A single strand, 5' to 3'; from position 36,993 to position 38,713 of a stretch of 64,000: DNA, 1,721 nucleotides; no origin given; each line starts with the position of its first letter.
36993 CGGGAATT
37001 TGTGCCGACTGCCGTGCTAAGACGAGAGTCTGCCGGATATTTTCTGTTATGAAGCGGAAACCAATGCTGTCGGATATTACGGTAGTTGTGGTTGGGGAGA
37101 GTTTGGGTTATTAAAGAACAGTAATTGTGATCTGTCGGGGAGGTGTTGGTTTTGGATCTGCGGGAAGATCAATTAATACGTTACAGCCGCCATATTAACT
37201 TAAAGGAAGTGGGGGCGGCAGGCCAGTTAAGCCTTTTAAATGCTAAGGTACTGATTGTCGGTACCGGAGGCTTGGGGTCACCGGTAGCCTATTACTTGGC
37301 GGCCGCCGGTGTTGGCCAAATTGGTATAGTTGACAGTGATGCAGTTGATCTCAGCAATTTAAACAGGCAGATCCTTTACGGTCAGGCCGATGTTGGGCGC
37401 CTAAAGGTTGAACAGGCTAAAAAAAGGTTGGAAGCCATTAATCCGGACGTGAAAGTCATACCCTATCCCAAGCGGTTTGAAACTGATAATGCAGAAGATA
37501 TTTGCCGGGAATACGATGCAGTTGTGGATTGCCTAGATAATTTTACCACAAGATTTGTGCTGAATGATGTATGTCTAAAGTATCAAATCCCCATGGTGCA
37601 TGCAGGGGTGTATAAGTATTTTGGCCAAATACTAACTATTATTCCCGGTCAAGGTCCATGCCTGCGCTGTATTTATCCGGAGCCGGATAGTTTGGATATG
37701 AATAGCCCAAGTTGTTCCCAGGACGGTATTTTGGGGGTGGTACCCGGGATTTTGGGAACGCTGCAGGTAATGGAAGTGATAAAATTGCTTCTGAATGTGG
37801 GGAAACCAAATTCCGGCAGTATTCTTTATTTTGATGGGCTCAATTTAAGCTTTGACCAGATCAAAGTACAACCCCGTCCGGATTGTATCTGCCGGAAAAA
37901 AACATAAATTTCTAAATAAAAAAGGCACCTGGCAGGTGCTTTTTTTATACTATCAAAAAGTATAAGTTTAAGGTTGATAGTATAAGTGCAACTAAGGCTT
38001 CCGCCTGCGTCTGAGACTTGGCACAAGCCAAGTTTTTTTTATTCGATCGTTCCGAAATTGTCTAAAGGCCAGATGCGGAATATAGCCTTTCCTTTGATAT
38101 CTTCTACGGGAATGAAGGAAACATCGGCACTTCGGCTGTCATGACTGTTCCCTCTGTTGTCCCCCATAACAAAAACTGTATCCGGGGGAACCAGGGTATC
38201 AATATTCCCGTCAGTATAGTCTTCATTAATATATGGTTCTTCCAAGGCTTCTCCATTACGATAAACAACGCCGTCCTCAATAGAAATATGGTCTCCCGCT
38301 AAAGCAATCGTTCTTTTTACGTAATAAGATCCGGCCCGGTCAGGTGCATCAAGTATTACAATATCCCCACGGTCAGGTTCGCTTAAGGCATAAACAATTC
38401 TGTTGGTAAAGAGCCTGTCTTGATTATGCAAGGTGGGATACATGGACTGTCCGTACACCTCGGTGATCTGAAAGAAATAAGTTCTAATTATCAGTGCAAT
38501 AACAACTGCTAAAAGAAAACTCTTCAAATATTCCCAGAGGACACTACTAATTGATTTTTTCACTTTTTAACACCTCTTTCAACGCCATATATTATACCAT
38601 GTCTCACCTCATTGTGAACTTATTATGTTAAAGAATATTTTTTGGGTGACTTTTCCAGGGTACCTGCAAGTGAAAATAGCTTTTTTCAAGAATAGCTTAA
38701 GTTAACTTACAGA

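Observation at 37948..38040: Unclassified intergenic repeat family: five same-strand copies in 64 kb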

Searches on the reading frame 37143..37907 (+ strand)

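Call 35: search_protein_families(library=pfam, proteins=[window:37143-37907:+])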
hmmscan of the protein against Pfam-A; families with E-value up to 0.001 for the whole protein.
window:37143-37907:+ (254 aa): 2 families
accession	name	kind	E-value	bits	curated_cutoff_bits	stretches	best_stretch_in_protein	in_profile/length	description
PF00899.27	ThiF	-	8.7e-81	271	28.1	1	14-248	1-236/238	ThiF family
PF03435.24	Sacchrp_dh_NADP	-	0.00011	23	25.1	0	36-156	1-100/129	Saccharopine dehydrogenase NADP binding domain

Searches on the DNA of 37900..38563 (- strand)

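Call 5: search_rna_families(source=window, start=37900, end=38080, threshold=evalue, max_evalue=10)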
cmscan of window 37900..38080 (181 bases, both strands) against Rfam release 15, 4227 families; matches with E-value up to 10: 53.
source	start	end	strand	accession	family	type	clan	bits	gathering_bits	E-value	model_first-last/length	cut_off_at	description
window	37900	37955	+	RF02362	Yfr10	Gene; sRNA;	-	24.8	43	0.068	15-78/78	5'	Cyanobacterial functional RNA 10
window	37912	38006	-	RF02069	STnc70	Gene; sRNA;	-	23.4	40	0.0045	1-149/149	no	Enterobacterial sRNA STnc70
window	37912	37995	-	RF02059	STnc50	Gene; sRNA;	-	22.9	55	0.065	1-84/84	no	Salmonella enterica sRNA STnc40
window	37982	38059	+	RF02606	AbsR28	Gene; sRNA;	-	22.6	50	0.0024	1-180/180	no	Acinetobacter sRNA 28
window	37915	38008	-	RF02432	SpF25_sRNA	Gene; sRNA;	-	21.5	48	0.16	1-102/102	no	Streptococcus sRNA SpF25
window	37916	37950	+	RF03474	mir-4766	Gene; miRNA;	-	20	72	0.1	1-56/56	no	mir-4766 microRNA precursor family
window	37906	37946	+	RF02083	OrzO-P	Gene; antitoxin;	-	19.7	60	0.39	34-76/76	no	OrzO-P RNA antitoxin family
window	37916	37948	-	RF01025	mir-934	Gene; miRNA;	-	18.8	80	0.21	1-83/83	no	mir-934 microRNA precursor family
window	37900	37946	+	RF02057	STnc40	Gene; sRNA;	-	18.7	45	0.45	20-70/70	5'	Salmonella enterica sRNA STnc40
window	37942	38046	+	RF02969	DUF3800-I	Gene; sRNA;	-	18.6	44.2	0.91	1-115/115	no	DUF3800-I RNA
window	37900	37952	+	RF02053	STnc430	Gene; sRNA;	-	18.5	47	0.77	107-162/162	5'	Enterobacterial sRNA STnc430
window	37917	37985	-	RF02449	ncr1015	Gene; sRNA;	-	18.4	60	2.1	1-121/121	no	Bacillus sRNA ncr1015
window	37917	37970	+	RF00161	nos_TCE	Cis-reg;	-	18.3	60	0.26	1-64/64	no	Nanos 3' UTR translation control element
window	37900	37953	+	RF03162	TD-2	Gene; sRNA;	CL00124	18.3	48.7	1.4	46-98/98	5'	TD-2 RNA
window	37904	37963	+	RF02621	BSnc120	Gene; sRNA;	-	18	114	0.11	1-88/88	no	Brucella sRNA 120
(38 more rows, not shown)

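Call 57: search_with_rna_model(model_id=R1, sources=[L130, L131, L125, L127, L128, L120, L103, L104, L105, L106, L107, L108, L109, L110, L111, L112, L114, L116, L117, L119], max_evalue=0.01)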
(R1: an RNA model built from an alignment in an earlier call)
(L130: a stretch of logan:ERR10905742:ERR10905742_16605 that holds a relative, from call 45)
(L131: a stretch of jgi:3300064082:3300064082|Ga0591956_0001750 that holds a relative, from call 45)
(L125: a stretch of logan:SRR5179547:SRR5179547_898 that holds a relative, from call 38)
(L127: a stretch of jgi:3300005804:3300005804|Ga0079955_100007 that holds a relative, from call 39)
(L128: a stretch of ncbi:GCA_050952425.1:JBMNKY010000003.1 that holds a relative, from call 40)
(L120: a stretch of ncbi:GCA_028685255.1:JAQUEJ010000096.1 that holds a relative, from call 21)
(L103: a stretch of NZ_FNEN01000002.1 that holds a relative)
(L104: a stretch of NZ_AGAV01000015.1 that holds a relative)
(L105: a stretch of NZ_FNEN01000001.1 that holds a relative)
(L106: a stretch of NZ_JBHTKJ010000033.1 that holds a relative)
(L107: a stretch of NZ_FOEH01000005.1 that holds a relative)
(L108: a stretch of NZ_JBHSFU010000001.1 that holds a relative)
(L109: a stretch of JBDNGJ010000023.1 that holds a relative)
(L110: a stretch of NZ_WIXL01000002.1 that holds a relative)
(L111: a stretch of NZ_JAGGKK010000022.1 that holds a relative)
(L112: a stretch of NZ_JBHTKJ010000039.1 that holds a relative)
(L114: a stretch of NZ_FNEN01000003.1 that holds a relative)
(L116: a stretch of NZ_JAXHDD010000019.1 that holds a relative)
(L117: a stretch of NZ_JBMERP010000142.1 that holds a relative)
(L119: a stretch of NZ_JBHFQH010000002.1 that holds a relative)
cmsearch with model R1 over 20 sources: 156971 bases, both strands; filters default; matches with E-value up to 0.01: 23.
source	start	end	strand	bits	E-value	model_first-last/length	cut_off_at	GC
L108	6821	6916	-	116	3.6e-24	1-96/96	no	0.33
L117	2759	2854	+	109.7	1.1e-22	1-96/96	no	0.4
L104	985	1079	-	106.4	6.1e-22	1-96/96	no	0.33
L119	1838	1934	+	99.3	2.8e-20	1-96/96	no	0.3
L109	4088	4184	+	95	2.8e-19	1-96/96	no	0.37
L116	4492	4583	-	92.3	1.2e-18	1-96/96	no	0.42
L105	4536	4626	+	85.4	4.8e-17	1-96/96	no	0.37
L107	5649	5730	-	84.1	9.5e-17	1-96/96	no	0.43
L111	413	493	+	84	1e-16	1-96/96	no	0.33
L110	315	406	-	82.2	2.6e-16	1-96/96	no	0.39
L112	5302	5397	-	80.6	6.2e-16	1-96/96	no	0.31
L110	2740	2822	-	71.2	9.3e-14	1-96/96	no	0.39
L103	1320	1404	+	59.5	4.8e-11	1-96/96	no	0.42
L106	3148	3228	+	58.1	1e-10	1-96/96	no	0.42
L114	6416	6506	-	57.6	1.3e-10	1-96/96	no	0.4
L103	4342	4407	-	49.4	1.1e-08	1-96/96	no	0.39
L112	243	331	-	44.6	1.4e-07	1-96/96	no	0.42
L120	3523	3621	-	40.8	1.1e-06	1-96/96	no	0.35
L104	1035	1123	+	30.7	0.00024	1-96/96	no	0.29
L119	1820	1882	-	26.9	0.0018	1-96/96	no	0.24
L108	6872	6973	+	25.8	0.0033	1-96/96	no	0.26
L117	2720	2803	-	25.3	0.0042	1-96/96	no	0.3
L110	525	655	+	23.8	0.0093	1-96/96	no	0.32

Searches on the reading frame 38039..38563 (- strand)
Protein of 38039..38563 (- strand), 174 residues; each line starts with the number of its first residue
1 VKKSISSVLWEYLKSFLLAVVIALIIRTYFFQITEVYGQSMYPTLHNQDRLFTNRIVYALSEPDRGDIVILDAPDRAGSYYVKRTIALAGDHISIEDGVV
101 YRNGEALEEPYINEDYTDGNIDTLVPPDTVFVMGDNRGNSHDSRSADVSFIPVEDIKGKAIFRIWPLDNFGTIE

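Call 21: find_encoding_contigs(protein=window:38039-38563:-, flank=3000, max_places=6)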
Protein window:38039-38563:- (174 aa): 2 contigs read that carry it; 2 places shown.
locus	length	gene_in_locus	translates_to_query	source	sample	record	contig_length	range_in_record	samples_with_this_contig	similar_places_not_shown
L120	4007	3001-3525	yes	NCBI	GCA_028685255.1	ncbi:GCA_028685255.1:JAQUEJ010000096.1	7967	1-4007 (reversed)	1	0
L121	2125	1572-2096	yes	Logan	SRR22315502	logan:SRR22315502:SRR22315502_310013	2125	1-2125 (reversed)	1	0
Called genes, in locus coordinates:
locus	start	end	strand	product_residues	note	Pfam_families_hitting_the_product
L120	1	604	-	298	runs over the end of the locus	PF00126:HTH_1, PF03466:LysR_substrate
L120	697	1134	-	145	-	PF00075:RNase_H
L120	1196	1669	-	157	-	-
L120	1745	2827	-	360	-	PF00768:Peptidase_S11, PF02113:Peptidase_S13 (weak), PF13354:Beta-lactamase2 (weak), PF07943:PBP5_C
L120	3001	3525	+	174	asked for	PF10502:Peptidase_S26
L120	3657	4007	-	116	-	PF00899:ThiF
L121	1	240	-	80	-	?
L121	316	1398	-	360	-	PF00768:Peptidase_S11, PF02113:Peptidase_S13 (weak), PF13354:Beta-lactamase2 (weak), PF07943:PBP5_C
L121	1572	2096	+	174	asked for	PF10502:Peptidase_S26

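Call 35: search_protein_families(library=pfam, proteins=[window:38039-38563:-])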
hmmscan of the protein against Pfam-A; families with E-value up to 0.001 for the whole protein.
window:38039-38563:- (174 aa): 1 family
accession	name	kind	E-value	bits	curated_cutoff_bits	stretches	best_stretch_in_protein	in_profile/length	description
PF10502.14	Peptidase_S26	-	7.2e-46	156.6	22.9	1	10-165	2-168/168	Signal peptidase, peptidase S26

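Call 36: find_homologous_proteins(query=window:38039-38563:-, max_evalue=1e-40)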
Query window:38039-38563:- (174 aa): 38 proteins with E <= 1e-40 among 2315 candidates.
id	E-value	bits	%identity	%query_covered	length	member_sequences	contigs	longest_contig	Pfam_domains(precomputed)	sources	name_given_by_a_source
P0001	3.9e-100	351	91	100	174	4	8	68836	PF10502.15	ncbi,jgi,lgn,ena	ncbi:MAG: signal peptidase I [Bacillota bacterium]|jgi:signal peptidase I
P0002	1.7e-90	320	80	100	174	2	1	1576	PF10502.15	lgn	-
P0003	8.8e-87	308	76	99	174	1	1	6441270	PF10502.15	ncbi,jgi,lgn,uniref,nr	ncbi:signal peptidase I [Candidatus Formimonas warabiya]|uniref:Signal peptidase I n=1 Tax=Formimona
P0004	4.5e-85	302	76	100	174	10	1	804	PF10502.15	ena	-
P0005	1.5e-84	300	76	99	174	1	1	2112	PF10502.15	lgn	-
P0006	2.0e-84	300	77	99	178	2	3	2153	PF10502.15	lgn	-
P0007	7.2e-84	298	76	100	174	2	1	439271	PF10502.15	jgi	-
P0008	1.7e-82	294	74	99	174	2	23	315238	PF10502.15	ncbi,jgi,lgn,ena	ncbi:MAG: signal peptidase I [Bacillota bacterium]|jgi:signal peptidase I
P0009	1.8e-82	294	76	100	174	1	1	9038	PF10502.15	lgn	-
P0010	2.6e-82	293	74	99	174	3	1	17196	PF10502.15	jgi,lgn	jgi:signal peptidase I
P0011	3.3e-82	293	73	100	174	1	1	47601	PF10502.15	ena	-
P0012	5.6e-82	292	74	100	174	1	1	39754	PF10502.15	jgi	-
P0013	2.1e-81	290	74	100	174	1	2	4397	PF10502.15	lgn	-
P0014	2.9e-81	290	73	100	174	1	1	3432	PF10502.15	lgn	-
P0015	3.7e-81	289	75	100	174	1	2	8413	PF10502.15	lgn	-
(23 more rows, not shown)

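Call 37: find_encoding_contigs(protein=P0001, flank=1500, max_places=3)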
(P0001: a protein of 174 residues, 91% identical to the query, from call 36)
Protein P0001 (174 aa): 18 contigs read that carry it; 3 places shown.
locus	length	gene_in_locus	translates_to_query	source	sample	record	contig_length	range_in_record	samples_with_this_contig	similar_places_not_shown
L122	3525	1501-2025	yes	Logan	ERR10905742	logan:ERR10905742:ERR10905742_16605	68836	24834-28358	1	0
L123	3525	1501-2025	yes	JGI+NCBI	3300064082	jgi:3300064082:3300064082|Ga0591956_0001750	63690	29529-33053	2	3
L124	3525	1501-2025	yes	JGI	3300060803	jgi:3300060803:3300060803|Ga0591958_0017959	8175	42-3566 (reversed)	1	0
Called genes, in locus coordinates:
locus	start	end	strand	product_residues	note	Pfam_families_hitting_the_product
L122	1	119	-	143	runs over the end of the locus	-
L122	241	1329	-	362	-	PF00768:Peptidase_S11, PF02113:Peptidase_S13 (weak), PF13354:Beta-lactamase2 (weak), PF07943:PBP5_C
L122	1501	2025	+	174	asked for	PF10502:Peptidase_S26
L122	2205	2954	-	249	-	PF00899:ThiF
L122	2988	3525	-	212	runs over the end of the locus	PF02589:LUD_dom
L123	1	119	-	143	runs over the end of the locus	-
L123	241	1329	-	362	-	PF00768:Peptidase_S11, PF02113:Peptidase_S13 (weak), PF13354:Beta-lactamase2 (weak), PF07943:PBP5_C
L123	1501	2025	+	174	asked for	PF10502:Peptidase_S26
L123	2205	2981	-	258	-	PF00899:ThiF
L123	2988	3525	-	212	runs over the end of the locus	PF02589:LUD_dom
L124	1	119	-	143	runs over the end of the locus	-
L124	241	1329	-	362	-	PF00768:Peptidase_S11, PF02113:Peptidase_S13 (weak), PF13354:Beta-lactamase2 (weak), PF07943:PBP5_C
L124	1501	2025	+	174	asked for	PF10502:Peptidase_S26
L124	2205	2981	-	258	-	PF00899:ThiF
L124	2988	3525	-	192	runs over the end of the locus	?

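Call 38: find_encoding_contigs(protein=P0003, flank=1500, max_places=2)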
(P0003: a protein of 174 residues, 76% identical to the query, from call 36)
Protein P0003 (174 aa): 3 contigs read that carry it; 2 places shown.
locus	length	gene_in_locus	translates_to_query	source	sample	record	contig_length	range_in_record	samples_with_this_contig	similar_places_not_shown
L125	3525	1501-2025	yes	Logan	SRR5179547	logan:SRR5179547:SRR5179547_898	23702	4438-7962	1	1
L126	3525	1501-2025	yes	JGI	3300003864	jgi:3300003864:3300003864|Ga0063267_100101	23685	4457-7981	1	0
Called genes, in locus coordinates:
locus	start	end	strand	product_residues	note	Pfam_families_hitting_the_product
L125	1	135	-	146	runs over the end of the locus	PF00075:RNase_H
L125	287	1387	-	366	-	PF00768:Peptidase_S11, PF07943:PBP5_C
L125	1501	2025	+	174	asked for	PF10502:Peptidase_S26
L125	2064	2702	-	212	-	PF02589:LUD_dom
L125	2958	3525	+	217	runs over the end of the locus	PF00571:CBS, PF01842:ACT, PF13291:ACT_4 (weak), PF22190:TTHA0829-like_ACT (faint), PF22629:ACT_AHAS_ss (weak)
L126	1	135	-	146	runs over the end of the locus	PF00075:RNase_H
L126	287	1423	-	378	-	PF00768:Peptidase_S11, PF07943:PBP5_C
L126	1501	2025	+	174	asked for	PF10502:Peptidase_S26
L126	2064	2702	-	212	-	PF02589:LUD_dom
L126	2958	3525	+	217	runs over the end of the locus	PF00571:CBS, PF01842:ACT, PF13291:ACT_4 (weak), PF22190:TTHA0829-like_ACT (faint), PF22629:ACT_AHAS_ss (weak)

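Call 39: find_encoding_contigs(protein=P0007, flank=1500, max_places=2)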
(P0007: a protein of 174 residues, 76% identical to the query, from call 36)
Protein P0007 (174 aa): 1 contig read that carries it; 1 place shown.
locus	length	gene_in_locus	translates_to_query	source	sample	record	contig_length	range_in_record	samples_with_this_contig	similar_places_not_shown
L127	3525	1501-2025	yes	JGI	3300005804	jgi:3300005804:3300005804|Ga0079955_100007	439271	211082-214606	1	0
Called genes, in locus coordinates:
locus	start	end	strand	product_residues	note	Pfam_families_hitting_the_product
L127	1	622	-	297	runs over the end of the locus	PF00126:HTH_1, PF12849:PBP_like_2 (faint), PF03466:LysR_substrate, PF12727:PBP_like (weak)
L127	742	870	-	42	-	-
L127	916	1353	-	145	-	PF00075:RNase_H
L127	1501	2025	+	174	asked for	PF10502:Peptidase_S26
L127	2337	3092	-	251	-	PF00899:ThiF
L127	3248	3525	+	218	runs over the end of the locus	PF00571:CBS, PF01842:ACT, PF13291:ACT_4 (weak), PF22190:TTHA0829-like_ACT, PF22629:ACT_AHAS_ss (weak)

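Call 40: find_encoding_contigs(protein=P0008, flank=1500, max_places=2)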
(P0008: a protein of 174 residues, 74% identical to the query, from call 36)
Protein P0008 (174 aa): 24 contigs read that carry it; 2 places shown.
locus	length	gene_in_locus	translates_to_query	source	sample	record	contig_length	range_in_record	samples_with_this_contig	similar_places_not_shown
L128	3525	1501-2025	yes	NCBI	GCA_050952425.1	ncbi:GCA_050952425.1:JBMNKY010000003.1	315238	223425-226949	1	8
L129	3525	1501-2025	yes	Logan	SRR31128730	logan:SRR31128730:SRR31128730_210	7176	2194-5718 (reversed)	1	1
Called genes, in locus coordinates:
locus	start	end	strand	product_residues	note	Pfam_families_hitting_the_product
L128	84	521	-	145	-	PF00075:RNase_H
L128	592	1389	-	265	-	PF00768:Peptidase_S11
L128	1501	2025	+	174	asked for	PF10502:Peptidase_S26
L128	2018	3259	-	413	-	PF00933:Glyco_hydro_3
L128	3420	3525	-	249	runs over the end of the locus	PF00899:ThiF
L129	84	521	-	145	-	PF00075:RNase_H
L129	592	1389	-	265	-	PF00768:Peptidase_S11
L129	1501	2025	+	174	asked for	PF10502:Peptidase_S26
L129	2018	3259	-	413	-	PF00933:Glyco_hydro_3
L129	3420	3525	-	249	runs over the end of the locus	PF00899:ThiF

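Call 45: find_encoding_contigs(protein=P0001, flank=10000, max_places=2)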
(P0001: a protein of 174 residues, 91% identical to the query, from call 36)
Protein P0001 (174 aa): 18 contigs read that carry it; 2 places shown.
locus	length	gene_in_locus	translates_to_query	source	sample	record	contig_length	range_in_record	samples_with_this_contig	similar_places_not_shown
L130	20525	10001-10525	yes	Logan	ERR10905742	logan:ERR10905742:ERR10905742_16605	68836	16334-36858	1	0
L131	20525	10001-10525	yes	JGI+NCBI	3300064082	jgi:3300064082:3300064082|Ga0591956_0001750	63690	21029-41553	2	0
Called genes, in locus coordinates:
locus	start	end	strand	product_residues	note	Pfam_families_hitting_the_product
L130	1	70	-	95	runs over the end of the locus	PF01250:Ribosomal_S6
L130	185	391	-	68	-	PF06107:DUF951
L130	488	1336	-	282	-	PF02985:HEAT (faint), PF00514:Arm (faint), PF03130:HEAT_PBS (faint), PF13513:HEAT_EZ (faint), PF13646:HEAT_2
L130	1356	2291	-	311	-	PF00586:AIRS, PF02769:AIRS_C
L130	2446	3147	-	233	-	PF13484:Fer4_16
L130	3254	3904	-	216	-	PF02674:Colicin_V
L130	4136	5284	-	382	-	PF06965:Na_H_antiport_1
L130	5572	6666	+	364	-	PF01926:MMR_HSR1, PF06071:YchF-GTPase_C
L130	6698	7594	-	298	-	PF00126:HTH_1, PF03466:LysR_substrate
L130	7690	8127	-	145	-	PF00075:RNase_H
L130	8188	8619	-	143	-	-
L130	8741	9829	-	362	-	PF00768:Peptidase_S11, PF02113:Peptidase_S13 (weak), PF13354:Beta-lactamase2 (weak), PF07943:PBP5_C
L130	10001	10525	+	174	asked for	PF10502:Peptidase_S26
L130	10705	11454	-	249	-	PF00899:ThiF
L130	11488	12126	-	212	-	PF02589:LUD_dom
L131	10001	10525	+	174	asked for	PF10502:Peptidase_S26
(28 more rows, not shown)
